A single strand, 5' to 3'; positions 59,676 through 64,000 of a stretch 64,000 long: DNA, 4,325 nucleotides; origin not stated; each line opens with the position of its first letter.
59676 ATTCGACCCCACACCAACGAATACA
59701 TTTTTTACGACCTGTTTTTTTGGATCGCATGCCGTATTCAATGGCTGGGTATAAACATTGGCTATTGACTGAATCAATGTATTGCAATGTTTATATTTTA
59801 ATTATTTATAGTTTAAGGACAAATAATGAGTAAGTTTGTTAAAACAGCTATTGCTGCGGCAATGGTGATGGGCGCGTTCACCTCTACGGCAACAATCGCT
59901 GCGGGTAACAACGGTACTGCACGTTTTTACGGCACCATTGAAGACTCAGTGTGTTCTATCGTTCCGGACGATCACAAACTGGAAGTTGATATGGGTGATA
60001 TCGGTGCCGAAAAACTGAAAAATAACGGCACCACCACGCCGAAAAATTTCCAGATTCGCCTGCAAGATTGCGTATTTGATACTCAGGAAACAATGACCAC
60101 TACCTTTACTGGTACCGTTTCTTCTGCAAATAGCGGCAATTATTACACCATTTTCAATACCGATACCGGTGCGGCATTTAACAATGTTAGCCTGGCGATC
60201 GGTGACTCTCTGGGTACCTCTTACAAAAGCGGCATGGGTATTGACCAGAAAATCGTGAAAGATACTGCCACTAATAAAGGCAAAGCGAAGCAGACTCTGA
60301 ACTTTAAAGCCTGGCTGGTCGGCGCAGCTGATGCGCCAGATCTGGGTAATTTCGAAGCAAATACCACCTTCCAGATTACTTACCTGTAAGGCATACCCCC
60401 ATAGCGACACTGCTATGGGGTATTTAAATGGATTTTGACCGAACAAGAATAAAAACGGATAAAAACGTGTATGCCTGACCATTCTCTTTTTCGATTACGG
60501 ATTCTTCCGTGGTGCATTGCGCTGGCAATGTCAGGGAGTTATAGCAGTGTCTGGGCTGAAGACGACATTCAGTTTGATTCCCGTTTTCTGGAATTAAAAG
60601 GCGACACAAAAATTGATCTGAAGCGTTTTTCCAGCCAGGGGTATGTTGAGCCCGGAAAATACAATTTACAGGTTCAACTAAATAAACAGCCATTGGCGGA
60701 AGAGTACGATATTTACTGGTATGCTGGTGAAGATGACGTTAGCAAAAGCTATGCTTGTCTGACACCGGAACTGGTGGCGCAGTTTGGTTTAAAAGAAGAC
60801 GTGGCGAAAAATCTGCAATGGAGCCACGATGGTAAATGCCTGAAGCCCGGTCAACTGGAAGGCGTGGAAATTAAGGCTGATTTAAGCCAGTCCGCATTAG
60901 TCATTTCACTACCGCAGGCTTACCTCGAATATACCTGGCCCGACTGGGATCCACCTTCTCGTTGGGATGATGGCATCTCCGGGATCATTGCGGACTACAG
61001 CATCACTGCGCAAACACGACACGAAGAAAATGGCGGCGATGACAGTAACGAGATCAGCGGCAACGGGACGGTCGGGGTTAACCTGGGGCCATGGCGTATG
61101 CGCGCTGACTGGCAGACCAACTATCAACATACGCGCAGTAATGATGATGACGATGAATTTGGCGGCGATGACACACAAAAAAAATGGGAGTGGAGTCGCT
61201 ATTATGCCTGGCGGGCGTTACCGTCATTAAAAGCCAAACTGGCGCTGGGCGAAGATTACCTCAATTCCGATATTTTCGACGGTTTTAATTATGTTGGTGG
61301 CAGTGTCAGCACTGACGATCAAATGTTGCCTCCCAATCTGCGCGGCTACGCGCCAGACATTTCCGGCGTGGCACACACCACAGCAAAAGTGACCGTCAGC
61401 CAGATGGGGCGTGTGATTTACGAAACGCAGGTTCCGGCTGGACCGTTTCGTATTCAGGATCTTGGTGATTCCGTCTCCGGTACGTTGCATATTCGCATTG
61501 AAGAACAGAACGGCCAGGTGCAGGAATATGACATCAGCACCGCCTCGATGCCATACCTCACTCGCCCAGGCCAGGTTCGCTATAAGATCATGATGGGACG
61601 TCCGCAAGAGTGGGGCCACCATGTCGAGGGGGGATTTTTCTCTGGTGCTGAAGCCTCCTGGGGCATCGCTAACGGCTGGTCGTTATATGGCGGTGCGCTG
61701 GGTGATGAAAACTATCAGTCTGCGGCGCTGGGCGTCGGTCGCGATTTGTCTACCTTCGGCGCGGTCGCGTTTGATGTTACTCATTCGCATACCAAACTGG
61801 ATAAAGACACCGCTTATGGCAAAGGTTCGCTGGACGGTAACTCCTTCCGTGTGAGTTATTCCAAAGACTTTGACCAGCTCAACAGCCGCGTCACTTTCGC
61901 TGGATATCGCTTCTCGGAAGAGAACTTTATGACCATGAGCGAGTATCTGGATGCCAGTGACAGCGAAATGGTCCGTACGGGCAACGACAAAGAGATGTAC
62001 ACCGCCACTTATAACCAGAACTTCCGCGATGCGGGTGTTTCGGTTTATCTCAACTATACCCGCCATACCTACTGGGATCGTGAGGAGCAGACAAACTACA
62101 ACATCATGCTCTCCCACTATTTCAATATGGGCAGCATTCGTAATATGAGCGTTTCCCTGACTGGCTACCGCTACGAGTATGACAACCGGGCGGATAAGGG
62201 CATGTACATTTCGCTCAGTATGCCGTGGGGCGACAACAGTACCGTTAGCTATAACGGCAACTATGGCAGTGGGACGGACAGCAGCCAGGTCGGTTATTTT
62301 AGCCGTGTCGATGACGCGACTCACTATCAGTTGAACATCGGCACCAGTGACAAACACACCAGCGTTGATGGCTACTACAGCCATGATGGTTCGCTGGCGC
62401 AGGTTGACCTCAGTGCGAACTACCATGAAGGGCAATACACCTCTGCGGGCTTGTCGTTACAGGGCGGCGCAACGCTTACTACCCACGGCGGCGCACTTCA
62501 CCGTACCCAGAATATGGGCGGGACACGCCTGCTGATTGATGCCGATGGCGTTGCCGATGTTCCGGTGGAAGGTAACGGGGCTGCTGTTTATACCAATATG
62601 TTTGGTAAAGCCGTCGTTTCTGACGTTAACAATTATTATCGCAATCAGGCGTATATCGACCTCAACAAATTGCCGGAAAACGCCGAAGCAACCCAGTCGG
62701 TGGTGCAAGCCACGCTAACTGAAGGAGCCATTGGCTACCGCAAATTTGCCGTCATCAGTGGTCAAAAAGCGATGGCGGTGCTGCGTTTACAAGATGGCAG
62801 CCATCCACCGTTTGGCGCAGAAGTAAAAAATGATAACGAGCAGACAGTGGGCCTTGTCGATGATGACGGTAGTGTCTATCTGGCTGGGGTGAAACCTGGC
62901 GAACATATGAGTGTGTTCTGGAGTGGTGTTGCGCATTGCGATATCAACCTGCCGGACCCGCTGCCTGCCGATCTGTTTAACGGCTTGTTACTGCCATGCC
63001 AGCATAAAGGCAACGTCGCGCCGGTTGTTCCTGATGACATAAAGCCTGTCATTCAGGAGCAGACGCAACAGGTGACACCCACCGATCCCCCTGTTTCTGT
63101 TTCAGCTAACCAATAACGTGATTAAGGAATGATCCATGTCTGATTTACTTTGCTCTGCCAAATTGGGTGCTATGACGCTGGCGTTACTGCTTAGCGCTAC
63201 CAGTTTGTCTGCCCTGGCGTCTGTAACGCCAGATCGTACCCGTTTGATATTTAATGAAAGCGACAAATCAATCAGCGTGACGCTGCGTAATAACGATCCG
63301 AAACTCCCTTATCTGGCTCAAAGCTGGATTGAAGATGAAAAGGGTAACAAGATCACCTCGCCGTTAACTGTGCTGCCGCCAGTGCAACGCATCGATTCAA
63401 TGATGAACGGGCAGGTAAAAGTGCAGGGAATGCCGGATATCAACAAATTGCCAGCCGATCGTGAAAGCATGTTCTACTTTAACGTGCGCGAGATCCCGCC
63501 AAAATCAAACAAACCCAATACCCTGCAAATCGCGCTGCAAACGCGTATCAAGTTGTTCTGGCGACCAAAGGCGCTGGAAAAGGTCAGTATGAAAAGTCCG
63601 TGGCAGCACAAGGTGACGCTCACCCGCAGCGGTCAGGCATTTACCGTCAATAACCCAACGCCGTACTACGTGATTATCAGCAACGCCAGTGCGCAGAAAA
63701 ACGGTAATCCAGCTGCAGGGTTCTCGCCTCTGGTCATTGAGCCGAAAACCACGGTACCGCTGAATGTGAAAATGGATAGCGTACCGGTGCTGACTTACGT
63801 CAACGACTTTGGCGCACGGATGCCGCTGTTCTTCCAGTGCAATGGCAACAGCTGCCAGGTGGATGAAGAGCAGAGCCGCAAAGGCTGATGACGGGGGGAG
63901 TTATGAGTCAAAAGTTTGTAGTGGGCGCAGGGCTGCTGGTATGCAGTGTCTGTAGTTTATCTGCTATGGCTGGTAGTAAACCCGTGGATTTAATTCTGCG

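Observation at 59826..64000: Yfc chaperone-usher fimbrial operon with an uninterrupted usher gene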

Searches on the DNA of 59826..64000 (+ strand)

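Call 3: search_dna_similar(query=window:59826-64000:+, collection=ecoli_genomes, mode=near, max_rows=30)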
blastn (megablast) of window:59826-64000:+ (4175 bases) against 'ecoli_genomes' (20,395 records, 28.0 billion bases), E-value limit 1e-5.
Records with a match: 4263; places in all: 4274; records where one place covers at least 80% of the query: 4219.
Genomes with a match: 4263 of 5426; with a place that covers at least 80% of the query: 4219. Places per genome that has any: lowest 1, median 1, highest 2. On chromosomes: 4274 places; on plasmids: 0.
Best place of each record, by identity: >=99% 1068; 95-99% 590; 90-95% 1437; 80-90% 428; 60-80% 740.
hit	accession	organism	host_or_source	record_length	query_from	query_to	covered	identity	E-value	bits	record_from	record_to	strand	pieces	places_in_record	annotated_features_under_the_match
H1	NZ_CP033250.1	Escherichia coli strain ECCHD184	chicken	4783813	1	4175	100%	100.0%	0e+0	7710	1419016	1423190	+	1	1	yfcU: fimbrial usher protein YfcU | yfcS: fimbria/pilus periplasmic chaperone | yfcV: fimbrial protein | yfcR: fimbrial protein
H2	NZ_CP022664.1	Escherichia coli strain FORC 064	cucumber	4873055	1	4175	100%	100.0%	0e+0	7710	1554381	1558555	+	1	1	yfcU: fimbrial usher protein YfcU | yfcS: fimbria/pilus periplasmic chaperone | yfcV: fimbrial protein | yfcR: fimbrial protein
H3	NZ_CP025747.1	Escherichia coli strain ML35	missing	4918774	1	4175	100%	100.0%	0e+0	7710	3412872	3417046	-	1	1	yfcU: fimbrial usher protein YfcU | yfcS: fimbria/pilus periplasmic chaperone | yfcV: fimbrial protein | yfcR: fimbrial protein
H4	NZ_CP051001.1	Escherichia coli O157:H16 str. 98-3133 strain 98-3133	missing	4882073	1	4175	100%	100.0%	0e+0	7710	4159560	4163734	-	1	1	yfcU: fimbrial usher protein YfcU | yfcS: fimbria/pilus periplasmic chaperone | yfcV: fimbrial protein | yfcR: fimbrial protein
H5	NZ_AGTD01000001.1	Escherichia coli UMNF18 strain UMNF18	porcine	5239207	1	4175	100%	100.0%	0e+0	7710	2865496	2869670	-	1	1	yfcU: fimbrial usher protein YfcU | yfcS: fimbria/pilus periplasmic chaperone | yfcV: fimbrial protein | yfcR: fimbrial protein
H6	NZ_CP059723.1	Escherichia coli strain BUCT2930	Paguma larvata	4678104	1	4175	100%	100.0%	0e+0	7710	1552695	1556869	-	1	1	yfcU: fimbrial usher protein YfcU | yfcS: fimbria/pilus periplasmic chaperone | yfcV: fimbrial protein | yfcR: fimbrial protein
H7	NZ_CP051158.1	Escherichia coli strain 17MR471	missing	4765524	1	4175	100%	100.0%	0e+0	7710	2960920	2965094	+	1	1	yfcU: fimbrial usher protein YfcU | yfcS: fimbria/pilus periplasmic chaperone | yfcV: fimbrial protein | yfcR: fimbrial protein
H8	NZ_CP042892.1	Escherichia coli O10:H32 strain NMBU-W12E19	surface water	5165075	1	4175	100%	100.0%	0e+0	7710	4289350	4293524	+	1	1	yfcU: fimbrial usher protein YfcU | yfcS: fimbria/pilus periplasmic chaperone | yfcV: fimbrial protein | yfcR: fimbrial protein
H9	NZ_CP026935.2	Escherichia coli strain CFS3292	Bos taurus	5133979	1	4175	100%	100.0%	0e+0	7710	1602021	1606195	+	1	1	yfcU: fimbrial usher protein YfcU | yfcS: fimbria/pilus periplasmic chaperone | yfcV: fimbrial protein | yfcR: fimbrial protein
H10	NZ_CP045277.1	Escherichia coli strain LAU-OXA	Homo sapiens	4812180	1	4175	100%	100.0%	0e+0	7710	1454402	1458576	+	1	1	yfcU: fimbrial usher protein YfcU | yfcS: fimbria/pilus periplasmic chaperone | yfcV: fimbrial protein | yfcR: fimbrial protein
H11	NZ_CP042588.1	Escherichia coli strain PK6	Sus scrofa domesticus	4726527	1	4175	100%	100.0%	0e+0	7710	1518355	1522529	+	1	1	yfcU: fimbrial usher protein YfcU | yfcS: fimbria/pilus periplasmic chaperone | yfcV: fimbrial protein | yfcR: fimbrial protein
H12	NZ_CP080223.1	Escherichia coli O141:H4 strain P13-6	Sus scrofa domesticus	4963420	1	4175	100%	100.0%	0e+0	7710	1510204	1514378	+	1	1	yfcU: fimbrial usher protein YfcU | yfcS: fimbria/pilus periplasmic chaperone | yfcV: fimbrial protein | yfcR: fimbrial protein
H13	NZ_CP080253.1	Escherichia coli strain PC6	pig fecal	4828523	1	4175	100%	100.0%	0e+0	7710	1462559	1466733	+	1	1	yfcU: fimbrial usher protein YfcU | yfcS: fimbria/pilus periplasmic chaperone | yfcV: fimbrial protein | yfcR: fimbrial protein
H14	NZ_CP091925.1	Escherichia coli strain JNQH497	Homo sapiens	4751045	1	4175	100%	100.0%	0e+0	7710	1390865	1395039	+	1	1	yfcU: fimbrial usher protein YfcU | yfcS: fimbria/pilus periplasmic chaperone | yfcV: fimbrial protein | yfcR: fimbrial protein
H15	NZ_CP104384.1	Escherichia coli strain JNQH498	Homo sapiens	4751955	1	4175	100%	100.0%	0e+0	7710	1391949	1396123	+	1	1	yfcU: fimbrial usher protein YfcU | yfcS: fimbria/pilus periplasmic chaperone | yfcV: fimbrial protein | yfcR: fimbrial protein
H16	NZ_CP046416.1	Escherichia coli strain LZYWN_4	swine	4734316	1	4175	100%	100.0%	0e+0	7710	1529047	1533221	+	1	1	yfcU: fimbrial usher protein YfcU | yfcS: fimbria/pilus periplasmic chaperone | yfcV: fimbrial protein | yfcR: fimbrial protein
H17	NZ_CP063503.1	Escherichia coli strain EH09-18-41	Homo sapiens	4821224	1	4175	100%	100.0%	0e+0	7710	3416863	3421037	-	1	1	yfcU: fimbrial usher protein YfcU | yfcS: fimbria/pilus periplasmic chaperone | yfcV: fimbrial protein | yfcR: fimbrial protein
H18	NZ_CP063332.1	Escherichia coli strain BS74R-D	Homo sapiens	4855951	1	4175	100%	100.0%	0e+0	7710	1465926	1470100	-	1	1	yfcU: fimbrial usher protein YfcU | yfcS: fimbria/pilus periplasmic chaperone | yfcV: fimbrial protein | yfcR: fimbrial protein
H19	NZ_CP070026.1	Escherichia coli strain FDAARGOS_1337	Homo sapiens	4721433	1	4175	100%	100.0%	0e+0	7710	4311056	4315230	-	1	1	yfcU: fimbrial usher protein YfcU | yfcS: fimbria/pilus periplasmic chaperone | yfcV: fimbrial protein | yfcR: fimbrial protein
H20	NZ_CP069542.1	Escherichia coli strain FDAARGOS_1248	Homo sapiens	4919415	1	4175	100%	100.0%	0e+0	7710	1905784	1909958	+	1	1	yfcU: fimbrial usher protein YfcU | yfcS: fimbria/pilus periplasmic chaperone | yfcV: fimbrial protein | yfcR: fimbrial protein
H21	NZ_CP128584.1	Escherichia coli strain VG48B2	farm environment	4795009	1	4175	100%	100.0%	0e+0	7710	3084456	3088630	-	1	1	yfcU: fimbrial usher protein YfcU | yfcS: fimbria/pilus periplasmic chaperone | yfcV: fimbrial protein | yfcR: fimbrial protein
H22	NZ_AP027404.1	Escherichia coli strain EC416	Sus scrofa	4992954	1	4175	100%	100.0%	0e+0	7710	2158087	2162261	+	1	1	yfcU: fimbrial usher protein YfcU | yfcS: fimbria/pilus periplasmic chaperone | yfcV: fimbrial protein | yfcR: fimbrial protein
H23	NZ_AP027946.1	Escherichia coli strain VE-F10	-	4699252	1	4175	100%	100.0%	0e+0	7710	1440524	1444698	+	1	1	yfcU: fimbrial usher protein YfcU | yfcS: fimbria/pilus periplasmic chaperone | yfcV: fimbrial protein | yfcR: fimbrial protein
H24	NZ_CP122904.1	Escherichia coli strain ETEC1706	Sus scrofa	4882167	1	4175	100%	100.0%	0e+0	7710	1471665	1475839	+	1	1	yfcU: fimbrial usher protein YfcU | yfcS: fimbria/pilus periplasmic chaperone | yfcV: fimbrial protein | yfcR: fimbrial protein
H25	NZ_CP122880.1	Escherichia coli strain ETEC1716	Sus scrofa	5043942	1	4175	100%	100.0%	0e+0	7710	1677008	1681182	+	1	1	yfcU: fimbrial usher protein YfcU | yfcS: fimbria/pilus periplasmic chaperone | yfcV: fimbrial protein | yfcR: fimbrial protein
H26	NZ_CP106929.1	Escherichia coli strain MFDS1001074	food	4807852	1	4175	100%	100.0%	0e+0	7710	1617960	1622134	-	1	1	yfcU: fimbrial usher protein YfcU | yfcS: fimbria/pilus periplasmic chaperone | yfcV: fimbrial protein | yfcR: fimbrial protein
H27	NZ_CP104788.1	Escherichia coli strain SHP24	swine faeces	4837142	1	4175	100%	100.0%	0e+0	7710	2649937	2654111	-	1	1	yfcU: fimbrial usher protein YfcU | yfcS: fimbria/pilus periplasmic chaperone | yfcV: fimbrial protein | yfcR: fimbrial protein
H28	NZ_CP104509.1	Escherichia coli strain E2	Poultry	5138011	1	4175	100%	100.0%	0e+0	7710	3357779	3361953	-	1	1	yfcU: fimbrial usher protein YfcU | yfcS: fimbria/pilus periplasmic chaperone | yfcV: fimbrial protein | yfcR: fimbrial protein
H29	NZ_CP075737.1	Escherichia coli strain CPF6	Sus scrofa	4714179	1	4175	100%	100.0%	0e+0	7710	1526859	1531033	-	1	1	yfcU: fimbrial usher protein YfcU | yfcS: fimbria/pilus periplasmic chaperone | yfcV: fimbrial protein | yfcR: fimbrial protein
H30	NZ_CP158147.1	Escherichia coli strain FDN-24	chicken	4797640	1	4175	100%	100.0%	0e+0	7710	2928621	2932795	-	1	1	yfcU: fimbrial usher protein YfcU | yfcS: fimbria/pilus periplasmic chaperone | yfcV: fimbrial protein | yfcR: fimbrial protein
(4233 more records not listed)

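Call 29: search_dna_similar(query=window:62158-62256:+, collection=ecoli_genomes, mode=near, max_rows=10, rows=spread)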
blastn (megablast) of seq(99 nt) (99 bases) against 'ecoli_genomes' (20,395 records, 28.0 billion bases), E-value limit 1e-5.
Records with a match: 3051; places in all: 3053; records where one place covers at least 80% of the query: 3049.
Genomes with a match: 3051 of 5426; with a place that covers at least 80% of the query: 3049. Places per genome that has any: lowest 1, median 1, highest 2. On chromosomes: 3053 places; on plasmids: 0.
Best place of each record, by identity: >=99% 1316; 95-99% 461; 90-95% 1254; 80-90% 20.
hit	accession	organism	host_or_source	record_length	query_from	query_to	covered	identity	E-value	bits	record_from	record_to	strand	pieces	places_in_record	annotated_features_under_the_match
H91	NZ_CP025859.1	Escherichia coli strain 504239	Homo sapiens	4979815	1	99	100%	100.0%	8e-44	183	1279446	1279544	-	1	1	yfcU: fimbrial usher protein YfcU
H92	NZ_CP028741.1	Escherichia coli strain A34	Genetta maculata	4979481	1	99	100%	100.0%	8e-44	183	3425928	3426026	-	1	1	yfcU: fimbrial usher protein YfcU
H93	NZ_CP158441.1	Escherichia coli strain S115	Homo sapiens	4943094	1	99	100%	100.0%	8e-44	183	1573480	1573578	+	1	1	yfcU: fimbrial usher protein YfcU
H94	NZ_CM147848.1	Escherichia coli strain 52F4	Calf of Bos taurus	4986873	1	99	100%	100.0%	8e-44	183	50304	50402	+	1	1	yfcU: fimbrial usher protein YfcU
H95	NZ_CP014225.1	Escherichia coli str. K-12 substr. MG1655 strain K-12 ...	Homo sapiens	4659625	1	99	100%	99.0%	4e-42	178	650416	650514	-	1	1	yfcU: fimbrial usher protein YfcU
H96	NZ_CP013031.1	Escherichia coli strain H1827/12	Homo sapiens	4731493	1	99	100%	98.0%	2e-40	172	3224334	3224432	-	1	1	yfcU: fimbrial usher protein YfcU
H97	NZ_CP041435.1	Escherichia coli strain STEC309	patient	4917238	1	99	100%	94.9%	2e-35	156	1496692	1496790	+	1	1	yfcU: fimbrial usher protein YfcU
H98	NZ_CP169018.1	Escherichia coli strain UTAK-15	Veal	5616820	1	99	100%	94.9%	2e-35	156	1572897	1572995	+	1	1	yfcU: fimbrial usher protein YfcU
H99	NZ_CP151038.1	Escherichia coli strain 19KM2326N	Dog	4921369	1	99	100%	94.9%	2e-35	156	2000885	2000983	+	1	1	yfcU: fimbrial usher protein YfcU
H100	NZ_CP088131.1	Escherichia coli strain 81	Homo sapiens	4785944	36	99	65%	96.9%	5e-21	108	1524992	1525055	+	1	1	fimbria/pilus outer membrane usher protein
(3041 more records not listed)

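Call 30: get_annotated_region(hit=H1, flank=4000)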
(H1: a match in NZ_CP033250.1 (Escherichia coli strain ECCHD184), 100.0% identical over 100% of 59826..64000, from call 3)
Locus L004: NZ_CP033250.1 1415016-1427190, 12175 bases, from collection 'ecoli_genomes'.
description: Escherichia coli strain ECCHD184 chromosome, complete genome
organism: Escherichia coli strain ECCHD184 (NCBI taxid 562)
replicon: chromosome; assembly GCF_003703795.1
host: chicken; source: stool; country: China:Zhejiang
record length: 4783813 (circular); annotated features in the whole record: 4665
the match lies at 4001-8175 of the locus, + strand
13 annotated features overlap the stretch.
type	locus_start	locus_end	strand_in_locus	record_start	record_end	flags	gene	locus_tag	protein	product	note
CDS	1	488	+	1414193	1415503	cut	fadI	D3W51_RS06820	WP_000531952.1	acetyl-CoA C-acyltransferase FadI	-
CDS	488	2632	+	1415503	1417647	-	fadJ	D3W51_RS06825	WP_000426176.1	fatty acid oxidation complex subunit alpha FadJ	-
CDS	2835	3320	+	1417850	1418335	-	sixA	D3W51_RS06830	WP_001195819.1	phosphohistidine phosphatase SixA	-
CDS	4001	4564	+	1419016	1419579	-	yfcV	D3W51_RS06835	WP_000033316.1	fimbrial protein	-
CDS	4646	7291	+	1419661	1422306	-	yfcU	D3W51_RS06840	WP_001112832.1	fimbrial usher protein YfcU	-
CDS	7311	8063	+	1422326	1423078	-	yfcS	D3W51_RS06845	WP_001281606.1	fimbria/pilus periplasmic chaperone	-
CDS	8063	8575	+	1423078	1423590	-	yfcR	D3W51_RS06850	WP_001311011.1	fimbrial protein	-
CDS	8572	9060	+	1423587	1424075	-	yfcQ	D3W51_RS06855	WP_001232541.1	fimbrial protein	-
CDS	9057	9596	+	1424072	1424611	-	yfcP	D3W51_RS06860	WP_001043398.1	fimbrial protein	-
CDS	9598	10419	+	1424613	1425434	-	yfcO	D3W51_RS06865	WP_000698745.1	fimbrial adhesin YfcO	-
CDS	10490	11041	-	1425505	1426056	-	smrB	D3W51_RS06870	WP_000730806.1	endonuclease SmrB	-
CDS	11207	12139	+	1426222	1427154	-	prmB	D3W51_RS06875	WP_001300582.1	50S ribosomal protein L3 N(5)-glutamine methyltransferase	-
CDS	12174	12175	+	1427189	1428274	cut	aroC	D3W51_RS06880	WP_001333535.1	chorismate synthase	-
